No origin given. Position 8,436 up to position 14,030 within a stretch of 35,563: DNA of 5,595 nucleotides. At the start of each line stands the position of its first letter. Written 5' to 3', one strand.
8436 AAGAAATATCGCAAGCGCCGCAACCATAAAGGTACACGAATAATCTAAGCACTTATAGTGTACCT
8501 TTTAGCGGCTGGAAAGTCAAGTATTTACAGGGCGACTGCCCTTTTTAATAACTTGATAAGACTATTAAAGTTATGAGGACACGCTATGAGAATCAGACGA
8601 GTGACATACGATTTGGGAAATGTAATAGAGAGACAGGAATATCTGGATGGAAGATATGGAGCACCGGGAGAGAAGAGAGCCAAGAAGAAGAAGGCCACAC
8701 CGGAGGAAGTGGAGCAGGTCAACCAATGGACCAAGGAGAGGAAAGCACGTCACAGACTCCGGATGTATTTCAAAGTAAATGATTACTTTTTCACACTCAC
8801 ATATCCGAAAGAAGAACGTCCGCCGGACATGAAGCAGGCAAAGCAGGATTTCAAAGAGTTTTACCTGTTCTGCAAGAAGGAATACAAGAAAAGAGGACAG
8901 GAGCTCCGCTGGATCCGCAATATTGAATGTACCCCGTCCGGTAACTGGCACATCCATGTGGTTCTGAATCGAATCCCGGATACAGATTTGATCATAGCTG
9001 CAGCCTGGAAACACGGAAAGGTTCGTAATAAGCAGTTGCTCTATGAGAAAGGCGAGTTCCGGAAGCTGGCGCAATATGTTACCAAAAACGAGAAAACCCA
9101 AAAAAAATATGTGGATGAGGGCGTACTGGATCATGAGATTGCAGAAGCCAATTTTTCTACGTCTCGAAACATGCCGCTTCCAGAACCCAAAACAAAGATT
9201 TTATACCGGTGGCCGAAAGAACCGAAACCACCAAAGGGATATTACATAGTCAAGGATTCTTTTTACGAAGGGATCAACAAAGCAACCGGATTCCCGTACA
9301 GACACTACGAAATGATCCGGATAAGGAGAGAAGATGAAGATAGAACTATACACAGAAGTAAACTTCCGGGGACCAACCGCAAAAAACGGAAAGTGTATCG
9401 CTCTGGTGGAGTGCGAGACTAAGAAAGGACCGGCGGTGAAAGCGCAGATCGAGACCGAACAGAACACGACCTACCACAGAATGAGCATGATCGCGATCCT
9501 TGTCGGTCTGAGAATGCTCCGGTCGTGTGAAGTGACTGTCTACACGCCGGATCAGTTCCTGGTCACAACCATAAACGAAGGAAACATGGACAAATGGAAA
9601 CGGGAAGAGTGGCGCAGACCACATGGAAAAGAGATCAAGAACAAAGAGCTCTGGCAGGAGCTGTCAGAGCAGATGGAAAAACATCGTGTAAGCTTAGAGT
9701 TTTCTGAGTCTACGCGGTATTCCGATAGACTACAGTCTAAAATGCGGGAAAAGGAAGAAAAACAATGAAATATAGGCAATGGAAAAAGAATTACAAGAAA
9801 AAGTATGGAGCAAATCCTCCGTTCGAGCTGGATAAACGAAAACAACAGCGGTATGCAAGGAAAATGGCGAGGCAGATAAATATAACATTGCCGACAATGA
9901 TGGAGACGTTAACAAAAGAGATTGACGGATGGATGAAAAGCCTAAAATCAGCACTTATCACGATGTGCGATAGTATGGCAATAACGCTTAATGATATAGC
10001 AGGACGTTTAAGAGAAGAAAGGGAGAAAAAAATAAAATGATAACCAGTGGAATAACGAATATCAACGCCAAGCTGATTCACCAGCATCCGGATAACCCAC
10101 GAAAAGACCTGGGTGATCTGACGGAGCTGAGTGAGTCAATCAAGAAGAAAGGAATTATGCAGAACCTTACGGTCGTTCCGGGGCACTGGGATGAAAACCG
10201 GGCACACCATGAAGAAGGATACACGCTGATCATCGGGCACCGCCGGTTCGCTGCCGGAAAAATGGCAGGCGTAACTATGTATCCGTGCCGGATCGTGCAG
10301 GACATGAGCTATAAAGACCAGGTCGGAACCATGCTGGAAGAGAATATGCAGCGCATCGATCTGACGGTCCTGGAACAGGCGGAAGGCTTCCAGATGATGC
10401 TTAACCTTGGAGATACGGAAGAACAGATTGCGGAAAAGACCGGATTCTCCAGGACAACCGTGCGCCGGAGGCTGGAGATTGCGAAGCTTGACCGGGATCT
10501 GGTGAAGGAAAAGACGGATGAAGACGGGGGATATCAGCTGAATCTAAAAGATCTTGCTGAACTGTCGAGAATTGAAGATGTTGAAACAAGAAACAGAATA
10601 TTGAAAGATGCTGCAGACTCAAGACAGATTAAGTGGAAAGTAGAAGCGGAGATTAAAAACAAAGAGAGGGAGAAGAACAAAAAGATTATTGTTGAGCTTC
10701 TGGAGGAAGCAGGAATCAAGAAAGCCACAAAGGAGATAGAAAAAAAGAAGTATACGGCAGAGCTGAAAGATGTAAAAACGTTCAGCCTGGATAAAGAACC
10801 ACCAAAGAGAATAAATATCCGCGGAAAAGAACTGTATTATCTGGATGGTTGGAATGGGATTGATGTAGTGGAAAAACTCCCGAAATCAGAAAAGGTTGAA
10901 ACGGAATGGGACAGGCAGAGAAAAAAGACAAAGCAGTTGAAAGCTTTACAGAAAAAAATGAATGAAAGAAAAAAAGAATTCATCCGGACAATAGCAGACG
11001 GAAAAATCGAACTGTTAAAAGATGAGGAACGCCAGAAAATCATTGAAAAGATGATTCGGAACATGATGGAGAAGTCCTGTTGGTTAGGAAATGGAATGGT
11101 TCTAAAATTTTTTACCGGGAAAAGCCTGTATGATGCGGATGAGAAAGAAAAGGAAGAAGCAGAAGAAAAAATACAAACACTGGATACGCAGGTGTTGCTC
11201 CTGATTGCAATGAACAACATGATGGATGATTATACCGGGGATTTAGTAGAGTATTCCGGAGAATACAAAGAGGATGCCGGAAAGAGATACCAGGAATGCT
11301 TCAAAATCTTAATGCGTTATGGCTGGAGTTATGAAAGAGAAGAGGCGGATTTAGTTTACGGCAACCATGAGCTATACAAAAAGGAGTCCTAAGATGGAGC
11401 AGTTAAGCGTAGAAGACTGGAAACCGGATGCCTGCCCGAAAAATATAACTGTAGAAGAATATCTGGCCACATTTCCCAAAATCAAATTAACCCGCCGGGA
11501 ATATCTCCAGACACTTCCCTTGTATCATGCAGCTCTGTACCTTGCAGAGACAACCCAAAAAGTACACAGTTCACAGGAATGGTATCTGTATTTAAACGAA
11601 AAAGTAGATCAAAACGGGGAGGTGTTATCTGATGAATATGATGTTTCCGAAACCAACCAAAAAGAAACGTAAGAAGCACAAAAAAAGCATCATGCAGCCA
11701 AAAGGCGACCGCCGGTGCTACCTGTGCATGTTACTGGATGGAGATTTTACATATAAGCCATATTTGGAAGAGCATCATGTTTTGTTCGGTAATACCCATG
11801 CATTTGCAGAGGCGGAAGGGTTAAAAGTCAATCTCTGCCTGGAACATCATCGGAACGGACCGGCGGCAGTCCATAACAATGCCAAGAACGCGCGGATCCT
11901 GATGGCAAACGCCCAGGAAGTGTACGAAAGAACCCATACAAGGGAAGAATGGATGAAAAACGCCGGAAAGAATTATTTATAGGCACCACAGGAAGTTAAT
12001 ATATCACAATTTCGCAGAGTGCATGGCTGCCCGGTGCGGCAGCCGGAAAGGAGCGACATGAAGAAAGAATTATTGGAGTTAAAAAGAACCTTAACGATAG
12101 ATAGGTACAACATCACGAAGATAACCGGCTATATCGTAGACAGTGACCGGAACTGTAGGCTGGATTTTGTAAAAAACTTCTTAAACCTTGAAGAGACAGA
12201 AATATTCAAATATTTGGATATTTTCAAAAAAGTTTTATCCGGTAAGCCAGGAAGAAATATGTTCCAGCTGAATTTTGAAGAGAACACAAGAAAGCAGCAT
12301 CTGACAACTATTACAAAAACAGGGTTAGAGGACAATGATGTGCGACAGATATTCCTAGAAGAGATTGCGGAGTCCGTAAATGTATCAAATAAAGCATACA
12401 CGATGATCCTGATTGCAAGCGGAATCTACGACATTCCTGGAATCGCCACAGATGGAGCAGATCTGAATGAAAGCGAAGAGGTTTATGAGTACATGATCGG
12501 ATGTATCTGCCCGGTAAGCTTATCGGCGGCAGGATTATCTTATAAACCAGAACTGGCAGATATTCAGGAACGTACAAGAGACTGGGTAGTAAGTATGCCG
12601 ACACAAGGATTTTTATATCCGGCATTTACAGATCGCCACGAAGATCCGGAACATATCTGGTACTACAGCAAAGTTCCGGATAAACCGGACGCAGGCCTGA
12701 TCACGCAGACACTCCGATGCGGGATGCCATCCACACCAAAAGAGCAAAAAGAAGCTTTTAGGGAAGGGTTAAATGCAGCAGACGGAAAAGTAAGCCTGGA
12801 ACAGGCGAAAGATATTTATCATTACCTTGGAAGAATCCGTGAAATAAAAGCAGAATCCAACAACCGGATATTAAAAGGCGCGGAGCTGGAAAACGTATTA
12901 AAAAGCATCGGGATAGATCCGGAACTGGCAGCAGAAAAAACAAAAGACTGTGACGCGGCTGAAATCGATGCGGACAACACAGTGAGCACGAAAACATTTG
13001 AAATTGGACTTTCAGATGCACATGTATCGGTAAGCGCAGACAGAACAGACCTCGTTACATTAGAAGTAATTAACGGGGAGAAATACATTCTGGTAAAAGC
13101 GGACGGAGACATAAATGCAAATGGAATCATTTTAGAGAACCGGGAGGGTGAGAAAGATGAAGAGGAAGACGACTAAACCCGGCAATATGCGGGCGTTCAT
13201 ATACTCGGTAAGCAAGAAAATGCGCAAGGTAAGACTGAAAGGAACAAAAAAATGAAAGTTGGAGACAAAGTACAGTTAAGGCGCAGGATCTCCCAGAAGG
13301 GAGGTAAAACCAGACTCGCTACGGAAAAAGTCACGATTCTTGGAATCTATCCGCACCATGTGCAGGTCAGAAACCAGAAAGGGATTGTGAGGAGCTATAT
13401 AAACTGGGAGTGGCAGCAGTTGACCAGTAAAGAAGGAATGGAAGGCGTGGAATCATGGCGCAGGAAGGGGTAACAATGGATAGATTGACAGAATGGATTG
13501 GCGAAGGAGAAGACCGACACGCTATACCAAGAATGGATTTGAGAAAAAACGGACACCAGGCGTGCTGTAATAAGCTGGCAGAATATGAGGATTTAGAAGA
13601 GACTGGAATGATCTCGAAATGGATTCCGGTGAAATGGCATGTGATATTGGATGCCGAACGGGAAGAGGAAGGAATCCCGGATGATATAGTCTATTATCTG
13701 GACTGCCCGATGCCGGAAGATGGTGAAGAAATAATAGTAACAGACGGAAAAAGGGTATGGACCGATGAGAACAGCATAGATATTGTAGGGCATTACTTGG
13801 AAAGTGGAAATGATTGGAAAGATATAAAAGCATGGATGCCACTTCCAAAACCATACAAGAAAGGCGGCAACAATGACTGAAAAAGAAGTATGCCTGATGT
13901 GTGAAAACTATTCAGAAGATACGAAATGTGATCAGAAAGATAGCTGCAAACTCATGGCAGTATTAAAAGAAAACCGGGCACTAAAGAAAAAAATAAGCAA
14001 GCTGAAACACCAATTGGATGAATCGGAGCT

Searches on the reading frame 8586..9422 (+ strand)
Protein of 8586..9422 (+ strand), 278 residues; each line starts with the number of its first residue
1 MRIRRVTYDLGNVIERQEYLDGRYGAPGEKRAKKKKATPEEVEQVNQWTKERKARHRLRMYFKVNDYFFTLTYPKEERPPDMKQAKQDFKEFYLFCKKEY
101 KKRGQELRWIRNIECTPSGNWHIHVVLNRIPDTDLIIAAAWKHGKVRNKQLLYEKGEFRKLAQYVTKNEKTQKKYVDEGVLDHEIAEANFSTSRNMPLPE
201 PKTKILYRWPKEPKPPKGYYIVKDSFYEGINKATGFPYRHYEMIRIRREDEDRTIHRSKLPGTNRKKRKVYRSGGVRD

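Call 7: search_protein_families(library=pfam, proteins=[window:8586-9422:+], max_evalue=0.01)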
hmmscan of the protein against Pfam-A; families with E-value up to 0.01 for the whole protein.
window:8586-9422:+ (278 aa): 1 family
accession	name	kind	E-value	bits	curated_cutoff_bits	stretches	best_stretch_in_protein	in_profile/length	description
PF23343.2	REP_ORF2-G2P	-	2e-15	57.3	27.8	1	66-168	1-98/99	Replication-associated protein ORF2/G2P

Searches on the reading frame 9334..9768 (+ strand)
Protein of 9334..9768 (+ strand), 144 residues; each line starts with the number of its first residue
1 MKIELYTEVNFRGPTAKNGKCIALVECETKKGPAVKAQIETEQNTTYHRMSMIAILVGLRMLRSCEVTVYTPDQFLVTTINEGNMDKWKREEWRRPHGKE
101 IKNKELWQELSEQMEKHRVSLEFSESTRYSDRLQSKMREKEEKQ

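Call 19: search_protein_families(library=pfam, proteins=[window:9334-9768:+], max_evalue=0.01)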
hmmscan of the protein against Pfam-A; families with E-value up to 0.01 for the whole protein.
window:9334-9768:+ (144 aa): 1 family
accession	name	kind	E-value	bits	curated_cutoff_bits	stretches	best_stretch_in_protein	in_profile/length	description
PF00075.30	RNase_H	-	2.6e-13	50.8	25.8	1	30-123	28-118/141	RNase H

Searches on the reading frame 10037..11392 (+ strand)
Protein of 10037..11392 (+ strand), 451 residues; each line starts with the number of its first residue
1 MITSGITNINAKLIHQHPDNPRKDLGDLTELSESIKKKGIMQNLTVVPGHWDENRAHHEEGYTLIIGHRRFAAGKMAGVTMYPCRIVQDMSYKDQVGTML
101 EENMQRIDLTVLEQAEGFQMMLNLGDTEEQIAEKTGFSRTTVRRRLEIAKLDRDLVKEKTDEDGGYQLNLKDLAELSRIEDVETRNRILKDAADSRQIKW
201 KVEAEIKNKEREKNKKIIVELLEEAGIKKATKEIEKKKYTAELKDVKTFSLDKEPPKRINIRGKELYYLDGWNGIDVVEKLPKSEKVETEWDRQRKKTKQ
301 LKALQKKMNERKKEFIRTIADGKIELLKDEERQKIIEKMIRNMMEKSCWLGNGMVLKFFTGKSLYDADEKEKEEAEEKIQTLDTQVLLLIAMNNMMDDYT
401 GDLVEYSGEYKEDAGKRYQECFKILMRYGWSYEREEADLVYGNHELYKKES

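Call 19: search_protein_families(library=pfam, proteins=[window:10037-11392:+], max_evalue=0.01)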
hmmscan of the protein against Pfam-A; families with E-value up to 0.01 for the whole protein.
window:10037-11392:+ (451 aa): 3 families
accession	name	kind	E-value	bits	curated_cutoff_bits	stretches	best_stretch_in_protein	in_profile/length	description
PF02195.25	ParB_N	-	1.7e-11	44.4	26.3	1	6-105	3-95/95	ParB N-terminal domain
PF17762.8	HTH_ParB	-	1.8e-05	25.3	22.6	1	108-194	2-85/102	ParB HTH domain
PF13384.12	HTH_23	-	0.0025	18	24.6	0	110-146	3-38/50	Homeodomain-like domain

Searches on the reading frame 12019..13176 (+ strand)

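Call 19: search_protein_families(library=pfam, proteins=[window:12019-13176:+], max_evalue=0.01)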
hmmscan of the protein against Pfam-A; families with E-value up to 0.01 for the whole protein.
window:12019-13176:+ (385 aa): 1 family
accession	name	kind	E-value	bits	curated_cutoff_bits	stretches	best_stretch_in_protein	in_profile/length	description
PF14199.11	DUF4317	-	2.1e-89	300.8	27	1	15-370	3-370/370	Domain of unknown function (DUF4317)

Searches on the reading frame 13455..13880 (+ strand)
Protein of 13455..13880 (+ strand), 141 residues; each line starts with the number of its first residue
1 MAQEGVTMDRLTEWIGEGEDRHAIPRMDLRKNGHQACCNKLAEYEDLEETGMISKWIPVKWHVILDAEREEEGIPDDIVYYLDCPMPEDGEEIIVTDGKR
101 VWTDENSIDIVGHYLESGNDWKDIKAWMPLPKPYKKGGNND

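Call 19: search_protein_families(library=pfam, proteins=[window:13455-13880:+], max_evalue=0.01)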
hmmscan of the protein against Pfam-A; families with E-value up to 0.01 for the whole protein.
window:13455-13880:+ (141 aa): 1 family
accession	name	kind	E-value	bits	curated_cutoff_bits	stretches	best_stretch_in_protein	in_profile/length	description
PF04448.17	DUF551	-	0.005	18.1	22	0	86-133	9-66/68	Protein of unknown function (DUF551)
